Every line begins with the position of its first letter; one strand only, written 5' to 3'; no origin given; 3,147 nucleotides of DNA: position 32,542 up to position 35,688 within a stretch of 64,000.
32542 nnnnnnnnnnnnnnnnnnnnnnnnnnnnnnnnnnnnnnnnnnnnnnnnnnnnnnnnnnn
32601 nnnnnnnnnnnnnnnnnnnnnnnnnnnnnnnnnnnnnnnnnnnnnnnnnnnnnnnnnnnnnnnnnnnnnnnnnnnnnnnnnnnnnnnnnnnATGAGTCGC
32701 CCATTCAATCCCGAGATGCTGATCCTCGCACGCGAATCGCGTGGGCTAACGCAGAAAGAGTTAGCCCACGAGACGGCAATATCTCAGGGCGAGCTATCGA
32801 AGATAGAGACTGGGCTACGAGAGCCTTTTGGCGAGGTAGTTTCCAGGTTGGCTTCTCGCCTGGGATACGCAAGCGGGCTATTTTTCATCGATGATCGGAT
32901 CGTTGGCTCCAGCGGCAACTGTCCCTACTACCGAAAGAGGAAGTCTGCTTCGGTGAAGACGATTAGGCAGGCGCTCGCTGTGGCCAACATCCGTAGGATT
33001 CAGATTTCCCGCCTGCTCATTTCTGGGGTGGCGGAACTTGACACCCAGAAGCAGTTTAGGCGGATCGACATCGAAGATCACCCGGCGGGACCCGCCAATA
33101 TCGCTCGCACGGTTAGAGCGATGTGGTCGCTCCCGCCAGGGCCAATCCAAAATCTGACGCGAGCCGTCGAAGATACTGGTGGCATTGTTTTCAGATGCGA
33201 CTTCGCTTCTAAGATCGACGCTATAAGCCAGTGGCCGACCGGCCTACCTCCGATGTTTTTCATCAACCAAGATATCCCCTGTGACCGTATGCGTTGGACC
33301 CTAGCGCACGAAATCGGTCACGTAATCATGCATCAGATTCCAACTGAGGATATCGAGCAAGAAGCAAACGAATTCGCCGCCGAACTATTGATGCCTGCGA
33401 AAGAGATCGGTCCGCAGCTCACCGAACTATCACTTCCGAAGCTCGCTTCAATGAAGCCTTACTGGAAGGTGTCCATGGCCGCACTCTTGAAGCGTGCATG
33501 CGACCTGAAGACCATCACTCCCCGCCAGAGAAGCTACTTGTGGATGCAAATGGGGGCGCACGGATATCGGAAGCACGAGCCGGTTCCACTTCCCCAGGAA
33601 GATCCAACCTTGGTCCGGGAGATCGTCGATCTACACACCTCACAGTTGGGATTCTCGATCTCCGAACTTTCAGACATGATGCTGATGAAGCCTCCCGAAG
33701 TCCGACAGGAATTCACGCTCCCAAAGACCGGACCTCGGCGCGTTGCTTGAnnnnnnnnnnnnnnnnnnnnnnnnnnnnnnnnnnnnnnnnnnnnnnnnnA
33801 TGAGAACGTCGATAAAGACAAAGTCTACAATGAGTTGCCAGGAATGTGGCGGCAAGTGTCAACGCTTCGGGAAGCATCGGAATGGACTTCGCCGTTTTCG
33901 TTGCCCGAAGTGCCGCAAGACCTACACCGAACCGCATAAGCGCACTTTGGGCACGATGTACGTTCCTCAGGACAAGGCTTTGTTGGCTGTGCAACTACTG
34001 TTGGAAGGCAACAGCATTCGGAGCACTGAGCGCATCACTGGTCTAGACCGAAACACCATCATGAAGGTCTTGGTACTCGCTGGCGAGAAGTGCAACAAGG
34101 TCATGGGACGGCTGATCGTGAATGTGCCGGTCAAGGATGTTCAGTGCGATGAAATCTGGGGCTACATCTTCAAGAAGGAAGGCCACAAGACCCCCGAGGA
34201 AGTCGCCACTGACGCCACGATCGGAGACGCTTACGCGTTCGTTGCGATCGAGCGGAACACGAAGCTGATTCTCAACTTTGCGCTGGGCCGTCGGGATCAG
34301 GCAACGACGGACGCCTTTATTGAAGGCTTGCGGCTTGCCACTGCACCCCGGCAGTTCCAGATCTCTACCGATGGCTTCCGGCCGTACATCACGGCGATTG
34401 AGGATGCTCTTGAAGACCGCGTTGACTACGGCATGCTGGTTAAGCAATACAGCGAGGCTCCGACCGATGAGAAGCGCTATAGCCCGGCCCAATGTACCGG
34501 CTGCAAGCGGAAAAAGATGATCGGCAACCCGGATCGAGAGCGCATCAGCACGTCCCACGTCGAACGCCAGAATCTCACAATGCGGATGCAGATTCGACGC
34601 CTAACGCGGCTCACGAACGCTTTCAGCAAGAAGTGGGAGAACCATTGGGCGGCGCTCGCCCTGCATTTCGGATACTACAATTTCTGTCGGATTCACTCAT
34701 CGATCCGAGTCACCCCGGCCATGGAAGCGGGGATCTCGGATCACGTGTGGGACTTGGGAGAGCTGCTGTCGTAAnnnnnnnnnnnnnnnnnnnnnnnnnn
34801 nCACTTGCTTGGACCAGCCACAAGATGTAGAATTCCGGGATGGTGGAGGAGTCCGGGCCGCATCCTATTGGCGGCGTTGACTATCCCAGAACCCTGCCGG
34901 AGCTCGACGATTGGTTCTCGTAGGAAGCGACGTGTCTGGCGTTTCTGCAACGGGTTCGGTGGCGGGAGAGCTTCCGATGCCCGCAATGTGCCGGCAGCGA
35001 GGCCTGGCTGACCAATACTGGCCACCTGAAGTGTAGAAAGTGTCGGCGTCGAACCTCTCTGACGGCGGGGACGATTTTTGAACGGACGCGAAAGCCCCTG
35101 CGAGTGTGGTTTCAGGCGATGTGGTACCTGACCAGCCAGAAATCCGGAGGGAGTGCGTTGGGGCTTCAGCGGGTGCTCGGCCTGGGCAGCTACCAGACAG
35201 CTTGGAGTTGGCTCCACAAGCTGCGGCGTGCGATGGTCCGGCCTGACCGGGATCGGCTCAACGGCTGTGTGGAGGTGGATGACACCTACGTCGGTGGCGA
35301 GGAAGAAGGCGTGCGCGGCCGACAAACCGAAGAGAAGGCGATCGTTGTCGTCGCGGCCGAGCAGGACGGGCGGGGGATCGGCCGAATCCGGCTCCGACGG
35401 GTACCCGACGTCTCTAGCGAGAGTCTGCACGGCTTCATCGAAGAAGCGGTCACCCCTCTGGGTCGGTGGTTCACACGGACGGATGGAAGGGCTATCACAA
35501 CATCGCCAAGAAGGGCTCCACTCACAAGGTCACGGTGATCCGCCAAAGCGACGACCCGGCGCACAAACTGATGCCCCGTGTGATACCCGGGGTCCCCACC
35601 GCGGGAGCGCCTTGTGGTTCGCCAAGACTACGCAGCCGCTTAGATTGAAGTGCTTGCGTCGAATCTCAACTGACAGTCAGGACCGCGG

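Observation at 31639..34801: Complete, apparently active IS1-family transporter element carrying a regulatory/effector cargo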

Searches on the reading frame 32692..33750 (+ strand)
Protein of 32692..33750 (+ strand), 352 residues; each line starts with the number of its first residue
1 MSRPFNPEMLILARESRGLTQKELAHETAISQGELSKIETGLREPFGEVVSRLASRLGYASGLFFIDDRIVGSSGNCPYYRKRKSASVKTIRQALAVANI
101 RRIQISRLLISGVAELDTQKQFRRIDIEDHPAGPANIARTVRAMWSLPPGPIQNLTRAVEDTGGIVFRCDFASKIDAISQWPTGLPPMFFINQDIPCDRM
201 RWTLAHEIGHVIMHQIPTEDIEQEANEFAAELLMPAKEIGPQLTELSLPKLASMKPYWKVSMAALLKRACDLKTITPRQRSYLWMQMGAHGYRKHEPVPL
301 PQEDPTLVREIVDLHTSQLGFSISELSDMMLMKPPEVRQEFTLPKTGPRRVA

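Call 4: search_protein_families(library=pfam, proteins=[window:32692-33750:+], max_evalue=1)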
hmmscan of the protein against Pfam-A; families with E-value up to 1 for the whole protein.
window:32692-33750:+ (352 aa): 6 families
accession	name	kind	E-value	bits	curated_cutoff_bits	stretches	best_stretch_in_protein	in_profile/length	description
PF06114.19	Peptidase_M78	-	1.1e-14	54.7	22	1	166-268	8-121/123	IrrE N-terminal-like domain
PF01381.28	HTH_3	-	9.2e-11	42.1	23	1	13-59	4-50/55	Helix-turn-helix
PF13560.12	HTH_31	-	1.1e-07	32.4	27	1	13-58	9-55/64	Helix-turn-helix domain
PF12844.13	HTH_19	-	5e-06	26.8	30.2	1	8-59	2-53/64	Helix-turn-helix domain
PF13413.12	HTH_25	-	0.00077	19.7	24.6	1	10-41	2-33/62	Helix-turn-helix domain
PF04545.22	Sigma70_r4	-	0.11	12.5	24.1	1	13-39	15-41/50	Sigma-70, region 4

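Call 6: search_protein_families(library=ncbifam, proteins=[window:32692-33750:+], max_evalue=1)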
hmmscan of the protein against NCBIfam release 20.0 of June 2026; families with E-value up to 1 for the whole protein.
window:32692-33750:+ (352 aa): 10 families
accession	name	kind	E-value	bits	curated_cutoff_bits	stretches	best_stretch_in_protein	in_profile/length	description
NF052239.1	antitox_spr1629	equivalog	2.6e-30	105.8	335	1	6-335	3-358/377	spr1629 family repressor/antitoxin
NF041951.1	phage_RstR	subfamily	2.6e-05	24.4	80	1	8-57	5-54/108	RstR family transcriptional repressor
TIGR03070.1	couple_hipB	subfamily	8.7e-05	22.4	71.65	1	13-59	10-56/58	type II toxin-antitoxin system Y4mF family antitoxin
NF041677.1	trans_regClgR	equivalog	0.0014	18.7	170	1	9-55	12-58/113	transcriptional regulator ClgR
TIGR00270.2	TIGR00270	equivalog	0.002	17.9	110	1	13-57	83-127/159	multiprotein bridging factor aMBF1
NF006015.0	PRK08154.1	subfamily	0.0064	15.7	204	1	13-44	38-69/314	anaerobic benzoate catabolism transcriptional regulator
NF010465.0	PRK13890.1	equivalog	0.037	14.1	96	1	11-57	12-57/121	conjugal transfer protein TrbA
TIGR02937.1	sigma70-ECF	superfamily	0.045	13.4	42.9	1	10-44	125-159/165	sigma-70 family RNA polymerase sigma factor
NF046032.1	TransRegSlrRBacil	equivalog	0.051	13.7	250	1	12-43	8-39/149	HTH-type transcriptional regulator SlrR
NF007271.0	PRK09726.1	equivalog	0.15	12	79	1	10-39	17-46/88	type II toxin-antitoxin system antitoxin HipB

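Call 7: search_protein_families(library=padloc, proteins=[window:32692-33750:+], max_evalue=1)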
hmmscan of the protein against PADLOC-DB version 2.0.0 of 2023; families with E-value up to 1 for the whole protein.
window:32692-33750:+ (352 aa): 20 families
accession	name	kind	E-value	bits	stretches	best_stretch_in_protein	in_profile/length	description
PDLC03947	RmrA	-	1.3e-55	186.8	1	4-340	10-360/383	-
PDLC03949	RmrA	-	3e-55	185.5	1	5-338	2-330/363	-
PDLC03948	RmrA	-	1.9e-51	173.2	1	5-344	8-363/397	-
PDLC03954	RmrA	-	4.8e-50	168.6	1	4-339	9-359/380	-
PDLC03951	RmrA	-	2.4e-47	159.8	1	5-345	8-360/400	-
PDLC03952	RmrA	-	1.2e-43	147.5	1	3-339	20-373/395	-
PDLC03953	RmrA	-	2.7e-42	143.3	1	3-315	3-326/373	-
PDLC03946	RmrA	-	1e-40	137.6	1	5-312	2-307/357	-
PDLC03944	RmrA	-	3e-39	133.2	1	3-328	4-341/384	-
PDLC03955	RmrA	-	4.7e-39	132.7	1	2-329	17-345/371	-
PDLC03943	RmrA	-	5.6e-33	112.5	1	5-334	2-336/370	-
PDLC03956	RmrA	-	1.8e-32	110.9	1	5-318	8-334/399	-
PDLC03945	RmrA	-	1.6e-29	101.3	1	5-332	2-355/394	-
PDLC03950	RmrA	-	4.6e-28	96.3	1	6-328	3-334/369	-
PDLC04141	capP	-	4.1e-16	57.2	1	191-273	58-154/242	capP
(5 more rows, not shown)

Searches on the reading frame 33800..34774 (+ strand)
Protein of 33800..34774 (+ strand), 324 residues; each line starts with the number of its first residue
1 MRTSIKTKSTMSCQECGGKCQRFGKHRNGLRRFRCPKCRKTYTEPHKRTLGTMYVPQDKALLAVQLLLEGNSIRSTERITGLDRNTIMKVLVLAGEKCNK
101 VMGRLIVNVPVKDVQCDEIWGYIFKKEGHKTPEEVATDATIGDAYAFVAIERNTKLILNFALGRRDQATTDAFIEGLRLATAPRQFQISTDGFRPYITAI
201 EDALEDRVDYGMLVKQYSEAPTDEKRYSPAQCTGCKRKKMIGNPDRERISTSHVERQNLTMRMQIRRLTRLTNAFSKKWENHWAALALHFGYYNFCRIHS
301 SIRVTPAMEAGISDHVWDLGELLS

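Call 4: search_protein_families(library=pfam, proteins=[window:33800-34774:+], max_evalue=1)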
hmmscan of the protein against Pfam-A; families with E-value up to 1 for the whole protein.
window:33800-34774:+ (324 aa): 5 families
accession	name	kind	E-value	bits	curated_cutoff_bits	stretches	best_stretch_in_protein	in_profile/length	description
PF03400.19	DDE_Tnp_IS1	-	1e-05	26.3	24.1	1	248-282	83-117/131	IS1 transposase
PF13610.12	DDE_Tnp_IS240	-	9.3e-05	23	27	1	144-205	18-79/139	DDE domain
PF08646.16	Rep_fac-A_C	-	0.033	14.4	28.5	0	19-55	25-60/146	Replication factor-A C terminal domain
PF13518.12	HTH_28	-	0.14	12.7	25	1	63-90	5-32/52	Helix-turn-helix domain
PF13358.12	DDE_3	-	0.15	12.4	28.6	0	116-177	12-71/146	DDE superfamily endonuclease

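Call 6: search_protein_families(library=ncbifam, proteins=[window:33800-34774:+], max_evalue=1)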
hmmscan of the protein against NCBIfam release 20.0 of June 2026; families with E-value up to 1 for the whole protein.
window:33800-34774:+ (324 aa): 7 families
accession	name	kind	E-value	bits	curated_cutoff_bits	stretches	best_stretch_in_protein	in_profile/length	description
NF033558.1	transpos_IS1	equivalog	1.1e-22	81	100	2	13-202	1-169/199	IS1 family transposase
NF033544.1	transpos_IS1249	exception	4.7e-05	22.7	300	1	11-47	2-39/382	IS1249 family transposase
NF033587.1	transpos_IS6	equivalog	4.8e-05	23.2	125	1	144-206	84-146/202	IS6 family transposase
NF050000.1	IS1_IS1595_Zn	domain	0.00013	22.4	28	1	13-44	1-33/34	IS1/IS1595 family N-terminal zinc-binding domain-containing protein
NF033550.5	transpos_ISL3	equivalog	0.00074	18.7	180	1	30-204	47-198/370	ISL3 family transposase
NF048018.1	IS256_N_4Cys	domain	0.0023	18.5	27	1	13-41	2-30/31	transposase-like zinc-binding domain-containing protein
NF047912.1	ECs_2282_CxxC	subfamily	0.98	9.4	37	0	218-237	16-35/60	ECs_2282 family putative zinc-binding protein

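Call 7: search_protein_families(library=padloc, proteins=[window:33800-34774:+], max_evalue=1)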
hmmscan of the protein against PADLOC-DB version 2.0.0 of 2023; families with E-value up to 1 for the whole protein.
window:33800-34774:+ (324 aa): 0 families

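Call 9: find_encoding_contigs(protein=window:33800-34774:+, flank=6000, max_places=10)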
Protein window:33800-34774:+ (324 aa): no gene with exactly this product is on record in the collection.

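Call 22: find_homologous_proteins(query=window:33800-34774:+, max_evalue=1e-10)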
Query window:33800-34774:+ (324 aa): 8000 proteins with E <= 1e-10 among 8000 candidates; the best 120 are listed.
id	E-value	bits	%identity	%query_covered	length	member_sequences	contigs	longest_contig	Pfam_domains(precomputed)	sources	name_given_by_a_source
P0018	2.1e-210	715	99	97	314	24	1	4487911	PF03400.19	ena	-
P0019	1.7e-199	680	90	100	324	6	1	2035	PF03400.19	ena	-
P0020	2.4e-191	653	89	97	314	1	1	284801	PF03400.19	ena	-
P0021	5.3e-189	645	87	97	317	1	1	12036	PF03400.19,PF13610.13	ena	-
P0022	4.3e-188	642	88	97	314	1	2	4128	PF03400.19,PF13610.13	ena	-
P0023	1.1e-187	641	88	97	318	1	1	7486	PF03400.19,PF13610.13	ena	-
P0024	2.2e-186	637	87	97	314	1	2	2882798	PF03400.19,PF13610.13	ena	-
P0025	1.5e-185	634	87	97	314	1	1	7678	PF03400.19,PF13610.13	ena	-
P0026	2.4e-183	627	86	97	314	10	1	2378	PF03400.19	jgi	-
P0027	3.7e-163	560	76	97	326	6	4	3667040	PF03400.19,PF13610.13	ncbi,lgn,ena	-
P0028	4.2e-163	560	89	84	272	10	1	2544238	PF03400.19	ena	-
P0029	6.5e-163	559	77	94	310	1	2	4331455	PF03400.19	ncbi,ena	-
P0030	8.0e-162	556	73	98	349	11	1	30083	PF03400.19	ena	-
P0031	2.8e-161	554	73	100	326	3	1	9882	PF03400.19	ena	-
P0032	6.1e-161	553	73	98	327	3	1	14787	PF03400.19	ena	-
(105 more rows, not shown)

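Call 24: find_related_loci(query=window:33800-34774:+, collection=genome_contigs, flank=6000)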
Query window:33800-34774:+ (324 aa) in genome_contigs; peptide patterns used: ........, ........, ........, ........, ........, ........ (x = any residue, [..] = any of these).
252 stretches matched a pattern; 215 encode a relative of the query (tblastn E <= 1e-3); the best 80 are kept; 80 distinct loci.
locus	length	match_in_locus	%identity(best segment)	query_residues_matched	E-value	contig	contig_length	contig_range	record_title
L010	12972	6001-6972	98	1-324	0e+0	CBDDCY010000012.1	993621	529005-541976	MAG: Bryobacterales bacterium isolate 5f7a3f53-26fe-4b4e-9bac-cb7db0b77625 genome assembly, contig: contig_12, whole gen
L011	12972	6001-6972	96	1-324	0e+0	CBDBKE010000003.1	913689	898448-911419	MAG: Terriglobia bacterium isolate 38b9ce2a-8c4d-4d07-85eb-86d09662256f genome assembly, contig: contig_3, whole genome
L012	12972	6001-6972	96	1-324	0e+0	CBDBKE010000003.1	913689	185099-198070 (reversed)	MAG: Terriglobia bacterium isolate 38b9ce2a-8c4d-4d07-85eb-86d09662256f genome assembly, contig: contig_3, whole genome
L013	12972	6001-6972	84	1-324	0e+0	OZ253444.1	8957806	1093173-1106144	MAG: Bryobacterales bacterium isolate 3cac0922-cef3-4e6b-989c-161c3111d54d genome assembly, chromosome: 1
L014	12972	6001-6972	84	1-324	0e+0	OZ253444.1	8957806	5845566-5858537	MAG: Bryobacterales bacterium isolate 3cac0922-cef3-4e6b-989c-161c3111d54d genome assembly, chromosome: 1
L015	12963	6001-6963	75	4-324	2e-171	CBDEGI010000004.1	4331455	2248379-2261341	MAG: Bryobacterales bacterium isolate 10a21c94-7eb8-427e-b2a2-b5379825a615 genome assembly, contig: contig_4, whole geno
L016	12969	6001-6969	73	1-324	2e-168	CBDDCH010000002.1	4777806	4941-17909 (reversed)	MAG: Bryobacterales bacterium isolate cc836ffa-3932-4d0a-8618-ffc7346cf193 genome assembly, contig: contig_2, whole geno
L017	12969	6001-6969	73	1-324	2e-168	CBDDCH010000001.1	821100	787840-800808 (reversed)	MAG: Bryobacterales bacterium isolate cc836ffa-3932-4d0a-8618-ffc7346cf193 genome assembly, contig: contig_1, whole geno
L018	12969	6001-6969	73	1-324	2e-168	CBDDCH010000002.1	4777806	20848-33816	MAG: Bryobacterales bacterium isolate cc836ffa-3932-4d0a-8618-ffc7346cf193 genome assembly, contig: contig_2, whole geno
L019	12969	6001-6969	72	1-324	2e-168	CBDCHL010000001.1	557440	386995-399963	MAG: Bryobacterales bacterium isolate 1c4fee2f-ded3-4223-8d2f-74452387096f genome assembly, contig: contig_1, whole geno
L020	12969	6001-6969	73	1-324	2e-168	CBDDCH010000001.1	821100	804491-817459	MAG: Bryobacterales bacterium isolate cc836ffa-3932-4d0a-8618-ffc7346cf193 genome assembly, contig: contig_1, whole geno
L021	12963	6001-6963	71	1-324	1e-159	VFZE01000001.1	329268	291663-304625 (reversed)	MAG: Acidimicrobiia bacterium isolate K_DeepCast_65m_m1_022 K_DeepCast_65m_m1_022_Ga0194128_10000008, whole genome shotg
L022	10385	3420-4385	66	1-324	5e-154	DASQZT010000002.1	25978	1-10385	MAG TPA_asm: Bryobacteraceae bacterium isolate SMAG_U11099 k141_305130, whole genome shotgun sequence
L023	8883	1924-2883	68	1-324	4e-152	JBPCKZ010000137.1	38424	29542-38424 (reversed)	MAG: Bryobacteraceae bacterium isolate TH_ant_mag_65 S1Ck127_9590323_flag_0_multi_17.3557_len_38424, whole genome shotgu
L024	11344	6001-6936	72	11-324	4e-151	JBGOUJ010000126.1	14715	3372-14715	MAG: Terriglobia bacterium isolate OBJ_0618_7090110_141 k141_7747140_length_14715_cov_16.6047, whole genome shotgun sequ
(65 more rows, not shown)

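Call 94: search_dna_similar(query=window:33800-34771:+, collection=plasmids, mode=protein, max_rows=12, max_evalue=1e-20)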
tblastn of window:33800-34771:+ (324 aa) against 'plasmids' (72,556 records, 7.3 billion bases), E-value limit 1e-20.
Records with a match: 8; places in all: 8; records where one place covers at least 80% of the query: 4.
Best place of each record, by identity: <60% 8.
By first word of the organism name: Mesorhizobium 2; Methylocapsa 1; Acidiphilium 1; Hoeflea 1; Sphingomonas 1; Bosea 1; Methylobacterium 1.
By predicted mobility (MOB-suite, as given by PLSDB): non-mobilizable 8.
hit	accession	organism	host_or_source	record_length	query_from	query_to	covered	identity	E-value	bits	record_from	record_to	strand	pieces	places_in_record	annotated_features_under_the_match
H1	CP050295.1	Mesorhizobium loti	Oxytropis kamtschatica,cell ...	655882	64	324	81%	43.9%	1e-68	239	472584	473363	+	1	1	IS1 family transposase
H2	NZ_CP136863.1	Methylocapsa polymorpha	Shagnum peat sample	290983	64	324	81%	43.9%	3e-66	232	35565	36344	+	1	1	helix-turn-helix domain-containing protein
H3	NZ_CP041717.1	Acidiphilium multivorum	Cell culture,activated sludge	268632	41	323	87%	40.4%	5e-64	226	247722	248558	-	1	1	IS1 family transposase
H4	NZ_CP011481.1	Hoeflea sp. IMCC20628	-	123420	64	319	79%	44.4%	5e-64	226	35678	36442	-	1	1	IS1 family transposase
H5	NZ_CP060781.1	Sphingomonas daechungensis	single bacterial strain,sediment of a ...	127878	62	323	81%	29.3%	2e-24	110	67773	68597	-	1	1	IS1 family transposase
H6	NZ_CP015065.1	Mesorhizobium ciceri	Astragalus pelecinus,Pure Sample,Plant ...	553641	195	301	33%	53.7%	6e-29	124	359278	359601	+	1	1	none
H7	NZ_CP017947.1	Bosea sp. Tri-49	Oxytropis triphylla,cell culture,root ...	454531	226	324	31%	56.9%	7e-30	127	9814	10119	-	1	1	none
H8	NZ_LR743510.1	Methylobacterium bullatum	-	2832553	240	322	26%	54.2%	1e-22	105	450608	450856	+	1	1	none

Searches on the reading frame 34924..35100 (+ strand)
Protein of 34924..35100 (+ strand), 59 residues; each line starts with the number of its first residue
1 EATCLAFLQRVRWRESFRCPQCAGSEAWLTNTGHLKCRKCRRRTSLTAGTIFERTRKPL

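Call 62: search_protein_families(library=pfam, proteins=[window:34924-35100:+], max_evalue=0.05)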
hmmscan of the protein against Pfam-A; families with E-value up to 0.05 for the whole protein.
seq(59 aa): 7 families
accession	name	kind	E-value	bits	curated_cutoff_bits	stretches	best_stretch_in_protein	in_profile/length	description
PF12760.12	Zn_ribbon_IS1595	-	1.8e-09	37.9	25.4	1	1-42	3-45/46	Transposase zinc-ribbon domain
PF21362.3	Sina_RING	-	0.01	16.4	29.3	0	31-44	16-29/35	E3 ubiquitin-protein ligase sina/sinah, RING finger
PF05129.18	Zn_ribbon_Elf1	-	0.014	15.9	29.8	0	13-51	19-63/79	Transcription elongation factor Elf1 like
PF25164.1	CoiA_N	-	0.016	15.1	26.3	0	8-23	9-24/50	Competence protein CoiA, N-terminal domain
PF15777.11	Anti-TRAP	-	0.026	15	32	1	14-34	28-48/59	Tryptophan RNA-binding attenuator protein inhibitory protein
PF13923.12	zf-C3HC4_2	-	0.042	14.1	27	0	29-48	15-33/40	Zinc finger, C3HC4 type (RING finger)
PF14634.12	zf-RING_5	-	0.046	14.1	27.9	0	21-45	4-33/43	zinc-RING finger domain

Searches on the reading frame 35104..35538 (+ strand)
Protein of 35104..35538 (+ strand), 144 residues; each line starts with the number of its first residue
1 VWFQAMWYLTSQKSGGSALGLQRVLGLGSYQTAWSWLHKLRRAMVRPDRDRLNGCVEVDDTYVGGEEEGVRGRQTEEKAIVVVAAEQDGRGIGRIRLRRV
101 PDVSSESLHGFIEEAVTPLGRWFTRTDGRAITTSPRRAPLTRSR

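Call 62: search_protein_families(library=pfam, proteins=[window:35104-35538:+], max_evalue=0.05)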
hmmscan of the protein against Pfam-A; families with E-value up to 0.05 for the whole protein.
window:35104-35538:+ (144 aa): 1 family
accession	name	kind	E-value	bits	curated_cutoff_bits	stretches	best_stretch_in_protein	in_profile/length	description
PF12762.13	DDE_Tnp_IS1595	-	2.4e-11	44.3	27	1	51-118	1-76/153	ISXO2-like transposase domain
